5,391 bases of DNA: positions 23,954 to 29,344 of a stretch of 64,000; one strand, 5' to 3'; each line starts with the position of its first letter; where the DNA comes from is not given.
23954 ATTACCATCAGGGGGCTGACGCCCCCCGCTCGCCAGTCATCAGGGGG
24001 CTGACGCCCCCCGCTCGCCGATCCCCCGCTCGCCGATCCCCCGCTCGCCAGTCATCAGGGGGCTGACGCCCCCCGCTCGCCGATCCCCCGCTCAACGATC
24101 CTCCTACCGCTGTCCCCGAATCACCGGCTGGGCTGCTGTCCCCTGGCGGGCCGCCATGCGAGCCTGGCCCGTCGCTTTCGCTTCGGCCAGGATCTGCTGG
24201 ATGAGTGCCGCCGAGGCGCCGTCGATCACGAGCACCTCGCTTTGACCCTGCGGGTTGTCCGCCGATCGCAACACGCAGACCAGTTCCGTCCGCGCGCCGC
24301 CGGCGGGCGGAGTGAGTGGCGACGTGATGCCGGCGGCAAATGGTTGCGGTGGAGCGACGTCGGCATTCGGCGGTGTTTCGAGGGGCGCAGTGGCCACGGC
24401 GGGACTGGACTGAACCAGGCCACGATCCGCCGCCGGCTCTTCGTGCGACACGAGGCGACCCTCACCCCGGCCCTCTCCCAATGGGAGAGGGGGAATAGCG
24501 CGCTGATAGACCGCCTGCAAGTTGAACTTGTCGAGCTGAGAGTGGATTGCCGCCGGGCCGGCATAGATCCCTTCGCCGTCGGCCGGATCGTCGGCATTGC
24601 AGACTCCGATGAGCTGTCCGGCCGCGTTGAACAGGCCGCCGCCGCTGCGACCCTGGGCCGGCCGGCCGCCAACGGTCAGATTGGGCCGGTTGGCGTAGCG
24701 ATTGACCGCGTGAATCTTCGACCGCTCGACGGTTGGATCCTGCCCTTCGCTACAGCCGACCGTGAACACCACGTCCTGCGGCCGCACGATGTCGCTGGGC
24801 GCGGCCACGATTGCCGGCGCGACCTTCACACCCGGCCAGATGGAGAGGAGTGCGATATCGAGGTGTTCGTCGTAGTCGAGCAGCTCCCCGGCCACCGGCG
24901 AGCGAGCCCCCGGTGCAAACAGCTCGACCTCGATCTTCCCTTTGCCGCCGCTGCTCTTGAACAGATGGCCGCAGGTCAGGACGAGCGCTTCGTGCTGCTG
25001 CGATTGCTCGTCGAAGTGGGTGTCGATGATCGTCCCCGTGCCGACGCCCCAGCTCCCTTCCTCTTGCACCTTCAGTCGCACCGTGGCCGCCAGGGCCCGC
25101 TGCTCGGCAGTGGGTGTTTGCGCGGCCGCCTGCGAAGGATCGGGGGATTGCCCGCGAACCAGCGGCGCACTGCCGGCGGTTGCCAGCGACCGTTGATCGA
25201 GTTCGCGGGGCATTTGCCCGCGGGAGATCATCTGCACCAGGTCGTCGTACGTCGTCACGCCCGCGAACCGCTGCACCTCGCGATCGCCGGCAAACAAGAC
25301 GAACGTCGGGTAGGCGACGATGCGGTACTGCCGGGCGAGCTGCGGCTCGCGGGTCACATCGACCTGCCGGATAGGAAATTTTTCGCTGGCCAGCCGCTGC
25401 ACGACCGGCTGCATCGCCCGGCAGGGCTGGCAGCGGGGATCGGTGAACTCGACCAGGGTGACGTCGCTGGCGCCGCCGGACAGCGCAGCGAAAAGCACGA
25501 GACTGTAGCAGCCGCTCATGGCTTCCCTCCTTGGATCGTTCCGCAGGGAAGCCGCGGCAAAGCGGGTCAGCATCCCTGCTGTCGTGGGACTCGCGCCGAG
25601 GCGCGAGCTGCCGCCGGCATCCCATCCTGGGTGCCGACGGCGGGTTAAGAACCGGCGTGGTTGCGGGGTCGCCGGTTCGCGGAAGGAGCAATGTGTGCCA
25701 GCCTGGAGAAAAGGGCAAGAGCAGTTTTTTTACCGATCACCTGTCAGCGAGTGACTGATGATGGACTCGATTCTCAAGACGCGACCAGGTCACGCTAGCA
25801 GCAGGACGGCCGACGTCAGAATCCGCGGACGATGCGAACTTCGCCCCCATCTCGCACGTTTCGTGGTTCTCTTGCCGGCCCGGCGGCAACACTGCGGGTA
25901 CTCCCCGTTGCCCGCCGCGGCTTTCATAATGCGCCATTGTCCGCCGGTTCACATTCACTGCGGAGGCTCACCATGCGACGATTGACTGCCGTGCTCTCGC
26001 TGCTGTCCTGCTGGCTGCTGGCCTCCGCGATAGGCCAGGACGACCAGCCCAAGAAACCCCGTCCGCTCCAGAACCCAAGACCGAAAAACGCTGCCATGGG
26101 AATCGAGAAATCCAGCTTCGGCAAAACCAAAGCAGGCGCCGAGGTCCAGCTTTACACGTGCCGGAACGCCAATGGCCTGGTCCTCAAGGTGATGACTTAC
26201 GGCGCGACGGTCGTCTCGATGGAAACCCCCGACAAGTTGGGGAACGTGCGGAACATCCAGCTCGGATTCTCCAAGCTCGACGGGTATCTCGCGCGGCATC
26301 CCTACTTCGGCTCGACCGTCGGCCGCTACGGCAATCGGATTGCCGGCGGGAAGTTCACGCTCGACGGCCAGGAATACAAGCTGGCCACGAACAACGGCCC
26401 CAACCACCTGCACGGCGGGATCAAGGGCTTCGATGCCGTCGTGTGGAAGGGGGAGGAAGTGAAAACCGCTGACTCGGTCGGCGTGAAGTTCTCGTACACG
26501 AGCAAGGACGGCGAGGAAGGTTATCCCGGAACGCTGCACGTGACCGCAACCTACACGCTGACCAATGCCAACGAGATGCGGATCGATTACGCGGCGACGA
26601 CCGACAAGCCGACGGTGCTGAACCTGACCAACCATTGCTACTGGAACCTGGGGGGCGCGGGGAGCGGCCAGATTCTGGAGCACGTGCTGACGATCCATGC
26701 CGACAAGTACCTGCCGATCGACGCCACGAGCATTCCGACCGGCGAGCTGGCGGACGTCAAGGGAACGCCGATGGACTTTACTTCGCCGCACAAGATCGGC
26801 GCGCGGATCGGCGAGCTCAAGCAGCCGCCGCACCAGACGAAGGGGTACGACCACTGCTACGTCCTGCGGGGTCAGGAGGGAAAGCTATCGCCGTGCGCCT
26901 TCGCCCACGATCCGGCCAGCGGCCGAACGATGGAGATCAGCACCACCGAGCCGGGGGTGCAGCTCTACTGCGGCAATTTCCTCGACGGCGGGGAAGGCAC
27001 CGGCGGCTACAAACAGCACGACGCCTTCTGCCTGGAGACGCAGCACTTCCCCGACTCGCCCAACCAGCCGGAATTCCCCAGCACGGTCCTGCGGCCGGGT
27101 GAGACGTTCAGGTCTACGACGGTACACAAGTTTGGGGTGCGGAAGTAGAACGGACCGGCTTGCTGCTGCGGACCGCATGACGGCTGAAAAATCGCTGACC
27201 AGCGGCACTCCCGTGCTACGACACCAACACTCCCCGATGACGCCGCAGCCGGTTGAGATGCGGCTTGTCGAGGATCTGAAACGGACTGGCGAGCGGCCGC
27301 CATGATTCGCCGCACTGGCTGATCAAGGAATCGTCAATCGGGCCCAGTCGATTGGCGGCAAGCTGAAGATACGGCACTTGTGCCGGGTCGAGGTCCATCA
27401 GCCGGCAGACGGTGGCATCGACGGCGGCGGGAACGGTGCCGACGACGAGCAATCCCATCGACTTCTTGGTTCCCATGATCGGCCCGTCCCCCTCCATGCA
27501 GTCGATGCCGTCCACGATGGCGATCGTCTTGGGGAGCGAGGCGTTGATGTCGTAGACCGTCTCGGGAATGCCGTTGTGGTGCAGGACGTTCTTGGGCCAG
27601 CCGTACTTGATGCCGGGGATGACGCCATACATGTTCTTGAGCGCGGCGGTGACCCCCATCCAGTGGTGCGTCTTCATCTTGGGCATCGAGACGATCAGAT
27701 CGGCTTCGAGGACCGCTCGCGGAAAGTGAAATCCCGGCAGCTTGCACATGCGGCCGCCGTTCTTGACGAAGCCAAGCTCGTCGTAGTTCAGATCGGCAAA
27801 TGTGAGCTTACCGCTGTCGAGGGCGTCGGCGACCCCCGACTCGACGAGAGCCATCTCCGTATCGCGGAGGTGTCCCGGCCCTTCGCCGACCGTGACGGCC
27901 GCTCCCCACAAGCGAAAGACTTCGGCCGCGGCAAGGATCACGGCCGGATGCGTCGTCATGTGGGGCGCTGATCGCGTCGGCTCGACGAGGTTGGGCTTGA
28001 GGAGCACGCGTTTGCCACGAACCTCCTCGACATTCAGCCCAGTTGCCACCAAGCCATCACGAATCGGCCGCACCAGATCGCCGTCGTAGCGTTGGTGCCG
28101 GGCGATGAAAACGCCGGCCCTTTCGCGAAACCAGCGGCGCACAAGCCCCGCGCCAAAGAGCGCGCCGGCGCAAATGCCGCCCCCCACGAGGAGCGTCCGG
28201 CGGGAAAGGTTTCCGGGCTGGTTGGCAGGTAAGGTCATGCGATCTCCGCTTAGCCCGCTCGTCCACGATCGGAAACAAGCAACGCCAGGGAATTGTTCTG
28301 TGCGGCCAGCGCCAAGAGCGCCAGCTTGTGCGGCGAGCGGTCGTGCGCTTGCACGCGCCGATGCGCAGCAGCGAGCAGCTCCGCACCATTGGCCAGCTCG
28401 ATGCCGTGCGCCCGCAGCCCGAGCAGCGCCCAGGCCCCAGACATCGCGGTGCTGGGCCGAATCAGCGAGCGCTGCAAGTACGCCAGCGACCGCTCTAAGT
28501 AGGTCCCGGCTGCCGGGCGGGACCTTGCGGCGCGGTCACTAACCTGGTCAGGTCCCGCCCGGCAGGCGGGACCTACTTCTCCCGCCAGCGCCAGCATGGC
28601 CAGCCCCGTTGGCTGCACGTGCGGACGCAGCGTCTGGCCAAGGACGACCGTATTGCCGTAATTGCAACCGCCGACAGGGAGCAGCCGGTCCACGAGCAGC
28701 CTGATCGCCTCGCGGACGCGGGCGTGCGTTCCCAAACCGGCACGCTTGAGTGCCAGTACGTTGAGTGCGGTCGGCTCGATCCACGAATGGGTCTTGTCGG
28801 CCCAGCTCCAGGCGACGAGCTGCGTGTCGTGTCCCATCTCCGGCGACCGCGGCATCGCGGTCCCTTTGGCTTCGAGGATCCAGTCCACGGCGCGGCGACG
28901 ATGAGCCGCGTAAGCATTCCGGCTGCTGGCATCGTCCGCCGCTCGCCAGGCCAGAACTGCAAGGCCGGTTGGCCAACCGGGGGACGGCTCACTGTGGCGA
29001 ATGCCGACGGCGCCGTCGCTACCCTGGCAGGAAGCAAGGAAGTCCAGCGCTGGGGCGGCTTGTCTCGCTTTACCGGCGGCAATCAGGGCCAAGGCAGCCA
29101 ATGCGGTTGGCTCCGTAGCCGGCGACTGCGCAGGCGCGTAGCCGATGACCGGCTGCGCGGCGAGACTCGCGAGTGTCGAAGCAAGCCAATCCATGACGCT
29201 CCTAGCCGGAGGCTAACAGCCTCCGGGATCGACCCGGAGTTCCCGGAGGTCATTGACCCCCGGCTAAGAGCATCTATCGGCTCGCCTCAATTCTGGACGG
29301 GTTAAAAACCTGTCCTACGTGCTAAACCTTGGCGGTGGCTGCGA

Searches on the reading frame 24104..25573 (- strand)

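Call 16: search_protein_families(library=pfam, proteins=[window:24104-25573:-], max_evalue=0.001)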
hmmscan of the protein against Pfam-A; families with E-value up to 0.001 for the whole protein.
window:24104-25573:- (489 aa): 5 families
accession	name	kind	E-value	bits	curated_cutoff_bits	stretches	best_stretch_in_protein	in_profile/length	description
PF13365.12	Trypsin_2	-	2.4e-18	67.7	27.6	1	178-324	1-144/144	Trypsin-like peptidase domain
PF00085.26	Thioredoxin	-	3.6e-15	56.3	23.5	1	36-117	18-102/103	Thioredoxin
PF13098.12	Thioredoxin_2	-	2.7e-07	31.3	27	1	39-115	8-103/104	Thioredoxin-like domain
PF13728.12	TraF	-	8.8e-05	22.9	23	1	31-116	124-223/224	F plasmid transfer operon protein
PF07689.18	KaiB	-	0.00011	22.3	27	1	55-114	19-77/82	KaiB domain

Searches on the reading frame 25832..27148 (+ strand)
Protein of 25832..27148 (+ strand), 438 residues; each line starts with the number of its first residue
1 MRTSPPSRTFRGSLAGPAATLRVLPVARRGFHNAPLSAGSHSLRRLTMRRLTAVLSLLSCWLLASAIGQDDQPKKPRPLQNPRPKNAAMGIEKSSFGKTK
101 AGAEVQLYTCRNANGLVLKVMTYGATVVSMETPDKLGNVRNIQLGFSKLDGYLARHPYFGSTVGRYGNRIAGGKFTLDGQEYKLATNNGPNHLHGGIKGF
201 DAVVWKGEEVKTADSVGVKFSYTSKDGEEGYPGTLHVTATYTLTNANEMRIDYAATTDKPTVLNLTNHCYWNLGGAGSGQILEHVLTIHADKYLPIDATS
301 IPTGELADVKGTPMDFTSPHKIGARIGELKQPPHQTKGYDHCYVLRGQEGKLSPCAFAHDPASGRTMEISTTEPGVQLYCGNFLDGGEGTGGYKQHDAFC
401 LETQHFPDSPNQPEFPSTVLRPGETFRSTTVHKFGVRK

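Call 16: search_protein_families(library=pfam, proteins=[window:25832-27148:+], max_evalue=0.001)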
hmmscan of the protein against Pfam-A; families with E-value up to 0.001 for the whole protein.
window:25832-27148:+ (438 aa): 1 family
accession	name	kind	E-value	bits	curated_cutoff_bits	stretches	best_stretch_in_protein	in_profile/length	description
PF01263.26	Aldose_epim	-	5.8e-98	328.4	27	1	107-431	2-297/299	Aldose 1-epimerase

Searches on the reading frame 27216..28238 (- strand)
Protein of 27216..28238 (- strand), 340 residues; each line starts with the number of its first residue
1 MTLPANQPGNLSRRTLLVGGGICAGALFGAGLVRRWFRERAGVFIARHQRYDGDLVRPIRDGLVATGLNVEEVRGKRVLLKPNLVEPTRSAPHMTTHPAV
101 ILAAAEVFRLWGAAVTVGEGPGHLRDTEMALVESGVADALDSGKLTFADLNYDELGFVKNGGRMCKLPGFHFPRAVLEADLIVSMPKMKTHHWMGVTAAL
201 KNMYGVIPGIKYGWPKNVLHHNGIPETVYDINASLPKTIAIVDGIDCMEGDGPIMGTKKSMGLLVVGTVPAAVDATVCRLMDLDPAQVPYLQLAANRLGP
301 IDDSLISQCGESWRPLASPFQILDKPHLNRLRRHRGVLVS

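Call 16: search_protein_families(library=pfam, proteins=[window:27216-28238:-], max_evalue=0.001)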
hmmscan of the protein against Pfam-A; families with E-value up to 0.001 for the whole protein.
window:27216-28238:- (340 aa): 1 family
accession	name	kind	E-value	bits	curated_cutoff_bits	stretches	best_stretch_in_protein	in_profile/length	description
PF04015.17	DUF362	-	4e-45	154.8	24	1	78-279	1-200/200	Domain of unknown function (DUF362)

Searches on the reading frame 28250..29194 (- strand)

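Call 16: search_protein_families(library=pfam, proteins=[window:28250-29194:-], max_evalue=0.001)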
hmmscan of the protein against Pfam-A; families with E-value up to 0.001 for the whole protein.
window:28250-29194:- (314 aa): 1 family
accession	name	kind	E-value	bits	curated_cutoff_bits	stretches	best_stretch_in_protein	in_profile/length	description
PF13243.12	SQHop_cyclase_C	-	4.6e-06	26.3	26.1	0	71-169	2-98/319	Squalene-hopene cyclase C-terminal domain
